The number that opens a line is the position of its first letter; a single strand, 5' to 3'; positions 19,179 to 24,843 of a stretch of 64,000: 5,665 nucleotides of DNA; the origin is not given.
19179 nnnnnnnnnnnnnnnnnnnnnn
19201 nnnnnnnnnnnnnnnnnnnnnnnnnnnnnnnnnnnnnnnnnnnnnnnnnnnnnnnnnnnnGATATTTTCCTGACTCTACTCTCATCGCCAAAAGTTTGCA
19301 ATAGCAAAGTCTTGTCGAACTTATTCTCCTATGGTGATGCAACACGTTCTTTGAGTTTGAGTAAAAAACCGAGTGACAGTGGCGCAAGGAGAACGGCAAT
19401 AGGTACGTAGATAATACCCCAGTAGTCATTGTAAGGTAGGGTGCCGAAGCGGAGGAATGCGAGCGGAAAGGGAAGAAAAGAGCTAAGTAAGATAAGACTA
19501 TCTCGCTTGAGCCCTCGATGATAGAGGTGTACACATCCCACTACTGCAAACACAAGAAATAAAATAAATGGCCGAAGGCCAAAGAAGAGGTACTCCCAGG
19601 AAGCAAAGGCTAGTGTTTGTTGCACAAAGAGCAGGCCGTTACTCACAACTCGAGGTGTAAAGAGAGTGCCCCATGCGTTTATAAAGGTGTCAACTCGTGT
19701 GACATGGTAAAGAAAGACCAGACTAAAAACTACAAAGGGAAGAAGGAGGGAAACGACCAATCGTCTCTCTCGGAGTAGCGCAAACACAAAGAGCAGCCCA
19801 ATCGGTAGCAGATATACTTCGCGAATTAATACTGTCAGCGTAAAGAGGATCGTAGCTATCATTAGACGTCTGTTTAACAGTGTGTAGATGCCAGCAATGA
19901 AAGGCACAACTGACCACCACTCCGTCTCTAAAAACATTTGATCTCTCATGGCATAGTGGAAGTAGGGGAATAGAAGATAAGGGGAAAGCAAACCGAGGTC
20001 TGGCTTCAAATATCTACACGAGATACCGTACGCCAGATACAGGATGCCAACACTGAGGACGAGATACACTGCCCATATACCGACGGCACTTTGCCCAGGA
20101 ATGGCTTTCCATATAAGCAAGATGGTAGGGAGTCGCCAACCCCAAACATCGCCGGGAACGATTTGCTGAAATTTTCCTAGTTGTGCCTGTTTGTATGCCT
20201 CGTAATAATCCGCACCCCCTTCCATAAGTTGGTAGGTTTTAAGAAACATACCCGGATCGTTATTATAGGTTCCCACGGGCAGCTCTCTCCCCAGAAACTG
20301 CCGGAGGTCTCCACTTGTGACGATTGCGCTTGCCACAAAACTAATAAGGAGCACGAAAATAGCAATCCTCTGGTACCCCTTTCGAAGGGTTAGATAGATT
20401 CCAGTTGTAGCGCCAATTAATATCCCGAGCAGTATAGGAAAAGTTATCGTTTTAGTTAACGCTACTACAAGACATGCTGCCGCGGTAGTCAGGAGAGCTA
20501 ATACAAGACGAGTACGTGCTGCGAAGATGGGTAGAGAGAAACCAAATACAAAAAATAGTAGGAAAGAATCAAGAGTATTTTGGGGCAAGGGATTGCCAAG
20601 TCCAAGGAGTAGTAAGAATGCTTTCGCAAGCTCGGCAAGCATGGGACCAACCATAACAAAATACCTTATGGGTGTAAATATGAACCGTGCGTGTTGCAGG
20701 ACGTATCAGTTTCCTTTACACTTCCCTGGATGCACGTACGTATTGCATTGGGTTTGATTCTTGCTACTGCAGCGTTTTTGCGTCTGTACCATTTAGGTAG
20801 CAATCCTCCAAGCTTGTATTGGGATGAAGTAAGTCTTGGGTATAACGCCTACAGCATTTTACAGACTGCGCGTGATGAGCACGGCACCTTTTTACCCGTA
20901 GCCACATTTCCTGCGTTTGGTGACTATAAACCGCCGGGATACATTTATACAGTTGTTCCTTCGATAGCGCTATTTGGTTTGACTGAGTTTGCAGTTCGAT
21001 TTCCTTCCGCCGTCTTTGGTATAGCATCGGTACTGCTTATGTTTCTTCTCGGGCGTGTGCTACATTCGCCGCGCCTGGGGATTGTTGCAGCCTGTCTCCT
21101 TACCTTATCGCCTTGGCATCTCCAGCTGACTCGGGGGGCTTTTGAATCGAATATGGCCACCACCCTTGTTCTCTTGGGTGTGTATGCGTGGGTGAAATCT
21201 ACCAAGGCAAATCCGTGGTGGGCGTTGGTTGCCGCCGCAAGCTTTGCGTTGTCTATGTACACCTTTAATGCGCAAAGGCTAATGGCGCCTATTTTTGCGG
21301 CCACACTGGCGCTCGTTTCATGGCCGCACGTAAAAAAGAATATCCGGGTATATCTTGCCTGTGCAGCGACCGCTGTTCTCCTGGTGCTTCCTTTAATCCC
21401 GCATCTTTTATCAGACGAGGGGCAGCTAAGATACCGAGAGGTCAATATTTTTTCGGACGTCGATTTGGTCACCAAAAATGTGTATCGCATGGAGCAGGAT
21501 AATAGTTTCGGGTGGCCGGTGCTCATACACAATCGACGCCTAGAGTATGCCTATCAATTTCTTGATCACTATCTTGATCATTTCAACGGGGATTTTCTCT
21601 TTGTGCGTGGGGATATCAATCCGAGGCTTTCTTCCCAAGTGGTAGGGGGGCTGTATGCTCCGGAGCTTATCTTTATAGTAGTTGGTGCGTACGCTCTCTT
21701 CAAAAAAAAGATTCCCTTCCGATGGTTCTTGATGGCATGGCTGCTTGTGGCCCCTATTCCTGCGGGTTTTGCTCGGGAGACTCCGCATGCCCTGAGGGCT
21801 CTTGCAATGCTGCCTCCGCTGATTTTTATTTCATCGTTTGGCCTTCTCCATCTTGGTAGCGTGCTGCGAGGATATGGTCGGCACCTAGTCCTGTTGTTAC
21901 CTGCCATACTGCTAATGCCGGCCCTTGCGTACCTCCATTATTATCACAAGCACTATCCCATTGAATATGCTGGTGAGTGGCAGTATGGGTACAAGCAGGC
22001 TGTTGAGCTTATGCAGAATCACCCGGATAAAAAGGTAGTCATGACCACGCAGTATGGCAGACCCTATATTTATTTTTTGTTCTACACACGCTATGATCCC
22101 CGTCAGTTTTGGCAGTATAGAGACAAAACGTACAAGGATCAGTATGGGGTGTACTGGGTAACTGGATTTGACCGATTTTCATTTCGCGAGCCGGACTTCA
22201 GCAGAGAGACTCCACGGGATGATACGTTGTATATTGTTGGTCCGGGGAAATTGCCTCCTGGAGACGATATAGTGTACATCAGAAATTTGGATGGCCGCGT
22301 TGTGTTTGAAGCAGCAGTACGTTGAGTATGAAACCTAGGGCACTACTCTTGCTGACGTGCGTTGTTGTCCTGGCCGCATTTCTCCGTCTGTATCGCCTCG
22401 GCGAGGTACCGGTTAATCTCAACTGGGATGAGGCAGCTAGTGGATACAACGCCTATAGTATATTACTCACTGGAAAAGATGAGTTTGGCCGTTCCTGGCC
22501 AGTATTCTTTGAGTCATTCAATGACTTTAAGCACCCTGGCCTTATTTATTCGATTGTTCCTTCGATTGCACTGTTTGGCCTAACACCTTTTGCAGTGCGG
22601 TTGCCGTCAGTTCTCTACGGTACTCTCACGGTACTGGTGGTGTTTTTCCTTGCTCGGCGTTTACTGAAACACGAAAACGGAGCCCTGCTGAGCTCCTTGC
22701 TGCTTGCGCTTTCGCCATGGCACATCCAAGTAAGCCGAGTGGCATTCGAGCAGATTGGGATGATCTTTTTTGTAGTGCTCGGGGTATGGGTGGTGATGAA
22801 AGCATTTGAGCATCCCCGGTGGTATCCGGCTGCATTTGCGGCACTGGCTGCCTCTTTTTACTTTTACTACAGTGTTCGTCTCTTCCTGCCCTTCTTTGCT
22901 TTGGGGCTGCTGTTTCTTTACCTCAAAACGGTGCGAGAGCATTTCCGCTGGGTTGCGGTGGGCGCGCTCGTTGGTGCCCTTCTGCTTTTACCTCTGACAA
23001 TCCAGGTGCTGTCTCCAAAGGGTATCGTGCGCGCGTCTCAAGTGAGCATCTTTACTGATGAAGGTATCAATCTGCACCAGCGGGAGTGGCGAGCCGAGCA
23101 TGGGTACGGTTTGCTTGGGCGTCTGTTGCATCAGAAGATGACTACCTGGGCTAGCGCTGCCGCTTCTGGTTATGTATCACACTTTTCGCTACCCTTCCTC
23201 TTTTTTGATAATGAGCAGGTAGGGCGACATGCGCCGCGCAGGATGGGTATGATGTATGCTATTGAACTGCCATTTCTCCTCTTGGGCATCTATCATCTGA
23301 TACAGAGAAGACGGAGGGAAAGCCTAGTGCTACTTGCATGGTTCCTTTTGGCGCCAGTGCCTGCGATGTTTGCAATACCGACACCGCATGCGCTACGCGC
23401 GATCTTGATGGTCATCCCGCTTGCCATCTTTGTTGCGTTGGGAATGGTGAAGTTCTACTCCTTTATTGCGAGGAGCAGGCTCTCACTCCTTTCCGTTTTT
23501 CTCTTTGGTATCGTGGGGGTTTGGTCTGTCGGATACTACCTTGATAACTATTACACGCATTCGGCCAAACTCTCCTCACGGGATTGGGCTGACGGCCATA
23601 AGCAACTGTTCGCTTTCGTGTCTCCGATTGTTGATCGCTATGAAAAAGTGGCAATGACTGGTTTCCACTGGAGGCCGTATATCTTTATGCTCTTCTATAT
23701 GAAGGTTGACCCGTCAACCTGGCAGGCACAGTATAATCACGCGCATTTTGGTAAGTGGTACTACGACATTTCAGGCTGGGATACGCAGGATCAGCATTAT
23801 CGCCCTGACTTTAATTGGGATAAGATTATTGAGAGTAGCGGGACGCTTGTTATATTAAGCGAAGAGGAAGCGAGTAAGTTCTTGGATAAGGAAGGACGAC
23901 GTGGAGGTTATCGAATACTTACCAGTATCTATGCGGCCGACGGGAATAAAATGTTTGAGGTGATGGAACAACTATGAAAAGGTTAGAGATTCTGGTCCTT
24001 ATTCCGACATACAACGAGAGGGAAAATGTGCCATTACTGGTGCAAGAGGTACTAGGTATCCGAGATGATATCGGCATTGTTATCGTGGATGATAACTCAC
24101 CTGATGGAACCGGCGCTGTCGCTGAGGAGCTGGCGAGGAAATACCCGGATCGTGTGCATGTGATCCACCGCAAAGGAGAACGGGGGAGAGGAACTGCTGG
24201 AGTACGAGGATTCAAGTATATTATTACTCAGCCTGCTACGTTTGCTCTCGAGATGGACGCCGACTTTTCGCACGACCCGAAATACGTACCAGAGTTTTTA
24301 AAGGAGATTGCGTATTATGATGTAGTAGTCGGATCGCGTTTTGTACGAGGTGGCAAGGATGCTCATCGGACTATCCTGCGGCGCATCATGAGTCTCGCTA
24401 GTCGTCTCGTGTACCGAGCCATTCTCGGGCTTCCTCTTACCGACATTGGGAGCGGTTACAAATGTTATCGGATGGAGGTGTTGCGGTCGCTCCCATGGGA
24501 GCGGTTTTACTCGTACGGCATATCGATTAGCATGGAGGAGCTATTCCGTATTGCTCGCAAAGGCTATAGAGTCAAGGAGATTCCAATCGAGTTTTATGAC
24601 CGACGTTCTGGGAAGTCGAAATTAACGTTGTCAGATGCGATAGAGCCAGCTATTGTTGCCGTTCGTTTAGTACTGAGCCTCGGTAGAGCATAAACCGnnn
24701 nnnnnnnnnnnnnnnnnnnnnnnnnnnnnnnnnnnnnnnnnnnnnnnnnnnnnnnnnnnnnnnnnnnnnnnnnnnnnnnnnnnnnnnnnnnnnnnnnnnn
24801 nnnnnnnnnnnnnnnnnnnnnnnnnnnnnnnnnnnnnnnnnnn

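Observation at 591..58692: Nineteen GT-C-type polytopic membrane glycosyltransferases in 64 kb, suggesting a combinatorial lipid-carrier-dependent extracytoplasmic glycosylation island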

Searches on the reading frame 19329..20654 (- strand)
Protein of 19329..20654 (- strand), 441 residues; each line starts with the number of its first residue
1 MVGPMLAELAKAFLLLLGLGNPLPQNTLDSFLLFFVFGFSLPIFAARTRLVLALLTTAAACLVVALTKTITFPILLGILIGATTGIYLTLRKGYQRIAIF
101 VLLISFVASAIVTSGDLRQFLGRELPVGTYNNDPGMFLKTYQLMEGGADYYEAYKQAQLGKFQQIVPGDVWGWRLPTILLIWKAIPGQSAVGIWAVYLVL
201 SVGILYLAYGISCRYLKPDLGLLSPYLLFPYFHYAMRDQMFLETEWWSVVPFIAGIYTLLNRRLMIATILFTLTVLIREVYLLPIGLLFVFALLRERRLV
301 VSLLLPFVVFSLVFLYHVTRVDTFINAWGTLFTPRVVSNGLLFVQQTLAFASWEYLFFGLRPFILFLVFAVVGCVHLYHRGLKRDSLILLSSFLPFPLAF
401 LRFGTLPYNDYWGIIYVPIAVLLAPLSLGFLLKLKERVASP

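Call 4: search_protein_families(library=pfam, proteins=[window:19329-20654:-], max_evalue=0.01)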
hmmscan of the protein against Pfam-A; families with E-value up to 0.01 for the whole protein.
window:19329-20654:- (441 aa): 0 families

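Call 11: search_protein_families(library=ncbifam, proteins=[window:19329-20654:-], max_evalue=0.01)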
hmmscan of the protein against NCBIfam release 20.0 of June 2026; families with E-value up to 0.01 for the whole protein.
window:19329-20654:- (441 aa): 0 families

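Call 32: find_homologous_proteins(query=window:19329-20654:-, max_evalue=0.001)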
Query window:19329-20654:- (441 aa): 51 proteins with E <= 0.001 among 8000 candidates.
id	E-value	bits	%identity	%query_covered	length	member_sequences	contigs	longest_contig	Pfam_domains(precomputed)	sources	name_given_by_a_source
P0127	6.6e-282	953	100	100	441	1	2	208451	-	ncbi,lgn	-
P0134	1.1e-135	471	51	98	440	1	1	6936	-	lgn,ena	-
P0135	2.1e-134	467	52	98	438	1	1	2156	-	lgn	-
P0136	8.8e-133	462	53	98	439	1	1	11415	-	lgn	-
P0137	2.5e-131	457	52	98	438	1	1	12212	-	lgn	-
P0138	7.4e-128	446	51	98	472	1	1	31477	-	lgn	-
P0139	1.2e-127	445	48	94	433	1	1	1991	-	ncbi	-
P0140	1.9e-127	444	51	98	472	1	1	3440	-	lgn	-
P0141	6.8e-127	442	49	98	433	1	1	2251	-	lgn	-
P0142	7.7e-127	442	48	93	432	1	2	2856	-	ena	-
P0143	1.0e-122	429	49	95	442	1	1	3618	-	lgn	-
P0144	3.4e-122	427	49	95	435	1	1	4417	-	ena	-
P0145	3.8e-122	427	50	94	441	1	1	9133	-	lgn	-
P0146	4.0e-120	420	49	96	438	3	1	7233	-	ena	-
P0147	7.9e-120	419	48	96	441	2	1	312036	-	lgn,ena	-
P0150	8.8e-118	412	46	94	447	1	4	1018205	-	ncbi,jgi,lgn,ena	-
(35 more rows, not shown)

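Call 78: find_encoding_contigs(protein=P0150, flank=10000, max_places=1)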
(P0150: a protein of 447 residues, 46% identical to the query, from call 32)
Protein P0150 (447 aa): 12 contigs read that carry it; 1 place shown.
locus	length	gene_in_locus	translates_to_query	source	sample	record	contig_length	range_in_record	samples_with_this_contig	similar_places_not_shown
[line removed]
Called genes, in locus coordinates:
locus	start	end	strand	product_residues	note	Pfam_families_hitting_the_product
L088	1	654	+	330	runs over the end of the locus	-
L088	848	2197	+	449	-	PF00483:NTP_transferase, PF12804:NTP_transf_3, PF01066:CDP-OH_P_transf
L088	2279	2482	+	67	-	-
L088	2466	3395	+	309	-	-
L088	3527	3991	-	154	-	-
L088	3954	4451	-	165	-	PF01047:MarR, PF12802:MarR_2 (weak)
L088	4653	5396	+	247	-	-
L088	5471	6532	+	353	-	-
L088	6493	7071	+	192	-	PF04203:Sortase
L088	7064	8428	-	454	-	-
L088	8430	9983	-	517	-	PF10131:PTPS_related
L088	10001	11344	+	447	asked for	-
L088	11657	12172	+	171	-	PF04308:RNaseH_like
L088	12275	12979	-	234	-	PF13641:Glyco_tranf_2_3, PF00535:Glycos_transf_2, PF10111:Glyco_tranf_2_2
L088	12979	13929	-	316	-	PF13506:Glyco_transf_21, PF13641:Glyco_tranf_2_3, PF00535:Glycos_transf_2, PF10111:Glyco_tranf_2_2 (weak)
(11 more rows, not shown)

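Call 79: find_encoding_contigs(protein=P0147, flank=10000, max_places=1)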
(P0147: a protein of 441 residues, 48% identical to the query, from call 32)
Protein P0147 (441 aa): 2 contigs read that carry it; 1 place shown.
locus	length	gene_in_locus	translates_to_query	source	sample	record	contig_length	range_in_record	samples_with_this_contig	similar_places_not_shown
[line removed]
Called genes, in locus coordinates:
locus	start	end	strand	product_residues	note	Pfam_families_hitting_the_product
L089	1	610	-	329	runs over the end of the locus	PF01073:3Beta_HSD, PF01370:Epimerase, PF16363:GDP_Man_Dehyd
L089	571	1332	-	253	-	PF00535:Glycos_transf_2, PF10111:Glyco_tranf_2_2 (weak)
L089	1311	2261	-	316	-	PF00106:adh_short (faint), PF01073:3Beta_HSD, PF01370:Epimerase, PF02719:Polysacc_synt_2, PF04321:RmlD_sub_bind, PF16363:GDP_Man_Dehyd, PF07993:NAD_binding_4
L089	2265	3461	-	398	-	PF00155:Aminotran_1_2 (weak), PF01041:DegT_DnrJ_EryC1, PF01053:Cys_Met_Meta_PP (weak), PF01212:Beta_elim_lyase (faint)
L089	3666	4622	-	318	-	PF01073:3Beta_HSD, PF01370:Epimerase, PF02719:Polysacc_synt_2 (faint), PF04321:RmlD_sub_bind, PF16363:GDP_Man_Dehyd, PF07993:NAD_binding_4 (weak)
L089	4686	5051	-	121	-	PF05635:23S_rRNA_IVP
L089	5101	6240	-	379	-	PF00155:Aminotran_1_2, PF01041:DegT_DnrJ_EryC1, PF01212:Beta_elim_lyase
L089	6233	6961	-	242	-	PF00535:Glycos_transf_2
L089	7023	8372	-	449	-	-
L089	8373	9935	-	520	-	PF10131:PTPS_related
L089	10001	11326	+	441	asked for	-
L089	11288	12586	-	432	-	-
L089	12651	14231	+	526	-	PF09913:DUF2142, PF13231:PMT_2 (weak)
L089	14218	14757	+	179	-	PF14602:Hexapep_2 (faint), PF00132:Hexapep (weak)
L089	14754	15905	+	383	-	PF13231:PMT_2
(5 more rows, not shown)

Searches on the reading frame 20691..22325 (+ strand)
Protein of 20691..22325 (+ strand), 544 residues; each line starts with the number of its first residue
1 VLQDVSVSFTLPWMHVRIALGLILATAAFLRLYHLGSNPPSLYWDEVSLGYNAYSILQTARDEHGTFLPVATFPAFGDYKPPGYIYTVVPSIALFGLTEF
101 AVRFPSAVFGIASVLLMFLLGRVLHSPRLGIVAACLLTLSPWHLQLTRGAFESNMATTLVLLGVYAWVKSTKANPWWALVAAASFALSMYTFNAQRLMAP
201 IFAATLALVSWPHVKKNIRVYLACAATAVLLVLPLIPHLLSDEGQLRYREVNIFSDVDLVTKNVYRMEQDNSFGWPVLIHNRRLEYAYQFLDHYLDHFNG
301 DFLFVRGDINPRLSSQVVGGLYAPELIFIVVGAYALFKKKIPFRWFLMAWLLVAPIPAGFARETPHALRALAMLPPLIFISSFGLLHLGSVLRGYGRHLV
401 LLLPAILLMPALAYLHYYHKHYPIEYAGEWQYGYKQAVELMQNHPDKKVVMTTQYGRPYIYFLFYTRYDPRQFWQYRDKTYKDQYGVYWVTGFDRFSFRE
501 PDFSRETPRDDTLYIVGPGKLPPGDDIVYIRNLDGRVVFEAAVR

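Call 4: search_protein_families(library=pfam, proteins=[window:20691-22325:+], max_evalue=0.01)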
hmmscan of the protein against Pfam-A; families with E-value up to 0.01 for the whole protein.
window:20691-22325:+ (544 aa): 2 families
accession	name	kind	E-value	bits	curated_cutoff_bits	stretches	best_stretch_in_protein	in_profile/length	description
PF13231.12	PMT_2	-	1e-12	49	26.1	1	80-236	2-158/160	Dolichyl-phosphate-mannose-protein mannosyltransferase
PF02516.20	STT3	-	3.7e-07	30.4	24.5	1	85-210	82-210/405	Oligosaccharyl transferase STT3, N-terminal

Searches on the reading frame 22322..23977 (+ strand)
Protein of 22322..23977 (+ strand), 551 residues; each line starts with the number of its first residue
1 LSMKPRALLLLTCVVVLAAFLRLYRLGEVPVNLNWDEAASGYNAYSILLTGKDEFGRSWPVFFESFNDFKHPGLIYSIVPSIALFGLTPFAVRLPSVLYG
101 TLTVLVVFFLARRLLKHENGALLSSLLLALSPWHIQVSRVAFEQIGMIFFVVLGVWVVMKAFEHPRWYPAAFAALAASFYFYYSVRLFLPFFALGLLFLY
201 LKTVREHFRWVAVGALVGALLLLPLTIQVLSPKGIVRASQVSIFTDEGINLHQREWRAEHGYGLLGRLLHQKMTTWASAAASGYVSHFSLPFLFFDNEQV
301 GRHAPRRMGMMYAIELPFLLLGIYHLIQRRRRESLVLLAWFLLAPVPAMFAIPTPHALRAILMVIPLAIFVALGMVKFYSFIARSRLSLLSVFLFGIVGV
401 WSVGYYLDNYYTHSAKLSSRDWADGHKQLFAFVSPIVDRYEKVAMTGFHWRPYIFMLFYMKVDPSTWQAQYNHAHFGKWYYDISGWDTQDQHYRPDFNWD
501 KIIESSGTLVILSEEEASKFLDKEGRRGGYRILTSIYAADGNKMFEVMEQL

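Call 5: search_protein_families(library=pfam, proteins=[window:22322-23977:+], max_evalue=0.01)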
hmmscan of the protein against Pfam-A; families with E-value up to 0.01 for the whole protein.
window:22322-23977:+ (551 aa): 2 families
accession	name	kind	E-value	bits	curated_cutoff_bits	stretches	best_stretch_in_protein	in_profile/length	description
PF13231.12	PMT_2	-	5.2e-14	53.2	26.1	1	76-224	8-156/160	Dolichyl-phosphate-mannose-protein mannosyltransferase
PF02366.24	PMT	-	5e-08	33.3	22.7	1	13-178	2-172/245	Dolichyl-phosphate-mannose-protein mannosyltransferase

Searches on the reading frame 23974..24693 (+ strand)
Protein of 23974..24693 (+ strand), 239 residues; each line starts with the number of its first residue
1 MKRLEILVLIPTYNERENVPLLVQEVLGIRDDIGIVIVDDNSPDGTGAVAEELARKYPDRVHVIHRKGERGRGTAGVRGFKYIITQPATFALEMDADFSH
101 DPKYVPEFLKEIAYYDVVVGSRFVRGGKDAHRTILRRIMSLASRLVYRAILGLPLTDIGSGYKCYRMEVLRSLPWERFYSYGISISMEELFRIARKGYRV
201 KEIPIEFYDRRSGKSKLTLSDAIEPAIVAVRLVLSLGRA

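Call 6: search_protein_families(library=pfam, proteins=[window:23974-24693:+], max_evalue=0.001)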
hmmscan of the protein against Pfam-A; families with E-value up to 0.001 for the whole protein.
window:23974-24693:+ (239 aa): 2 families
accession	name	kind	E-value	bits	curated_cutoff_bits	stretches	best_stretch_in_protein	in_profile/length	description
PF00535.33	Glycos_transf_2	-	1e-25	91.1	23.3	1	8-171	2-165/168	Glycosyl transferase family 2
PF13641.12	Glyco_tranf_2_3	-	7.2e-06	26.6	27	1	6-98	3-97/230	Glycosyltransferase like family 2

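Call 11: search_protein_families(library=ncbifam, proteins=[window:23974-24693:+], max_evalue=0.01)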
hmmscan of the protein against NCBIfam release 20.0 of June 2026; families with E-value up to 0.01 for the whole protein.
window:23974-24693:+ (239 aa): 17 families
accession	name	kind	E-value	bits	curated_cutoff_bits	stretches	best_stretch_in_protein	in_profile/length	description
TIGR04182.1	glyco_TIGR04182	equivalog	4.1e-19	69.1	325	1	6-217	2-201/293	S-layer glycoprotein N-glycosyltransferase AglJ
NF041391.1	DPhHxTase_Halo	equivalog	1.1e-18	67.1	375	1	12-218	3-193/213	dolichyl-phosphate hexose transferase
NF058614.1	PPMAGASynPpgS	equivalog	2.2e-15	56.7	370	1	6-210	2-199/226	polyprenyl-phospho-N-acetylgalactosaminyl synthase PpgS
NF007986.1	PRK10714.1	equivalog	4.2e-11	42.4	529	1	6-221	8-214/316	undecaprenyl-phosphate 4-deoxy-4-formamido-L-arabinose transferase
NF047588.1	GlcsyltransPgfSStrep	equivalog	4.6e-11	42.5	500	1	6-227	3-215/308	glycosyltransferase PgfS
TIGR03469.1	HpnB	hypoth_equivalog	2.4e-09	36.7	379.25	1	5-125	45-173/386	hopene-associated glycosyltransferase HpnB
TIGR03937.1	PgaC_IcaA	equivalog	1.9e-08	33.7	422.3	1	6-83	47-124/407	poly-beta-1,6-N-acetyl-D-glucosamine synthase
TIGR04283.1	glyco_like_mftF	equivalog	8.5e-07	28.8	182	1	8-72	3-62/221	TIGR04283 family arsenosugar biosynthesis glycosyltransferase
NF041875.1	EPS_EpsD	equivalog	3.4e-05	23.4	370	1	8-110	3-102/325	exopolysaccharide biosynthesis glycosyltransferase EpsD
NF045692.1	OglycostaseCruG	equivalog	0.00042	19.3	600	1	6-123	43-166/386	2'-O-glycosyltransferase CruG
NF038302.1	EPS_HpsE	equivalog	0.00053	19.1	300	1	5-76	2-76/307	hormogonium polysaccharide biosynthesis glycosyltransferase HpsE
NF007482.0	PRK10073.1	equivalog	0.00056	19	423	1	5-102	7-100/334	glycosyltransferase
NF047683.1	TeichurnBiosyTuaG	equivalog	0.00091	18.9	400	1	5-76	7-78/252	teichuronic acid biosynthesis protein TuaG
NF053739.1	GlytfEpsEBac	equivalog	0.0023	16.9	450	1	31-68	29-66/265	glycosyltransferase EpsE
TIGR03965.1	mycofact_glyco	equivalog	0.0035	16.3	280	1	6-124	76-192/467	mycofactocin biosynthesis glycosyltransferase MftF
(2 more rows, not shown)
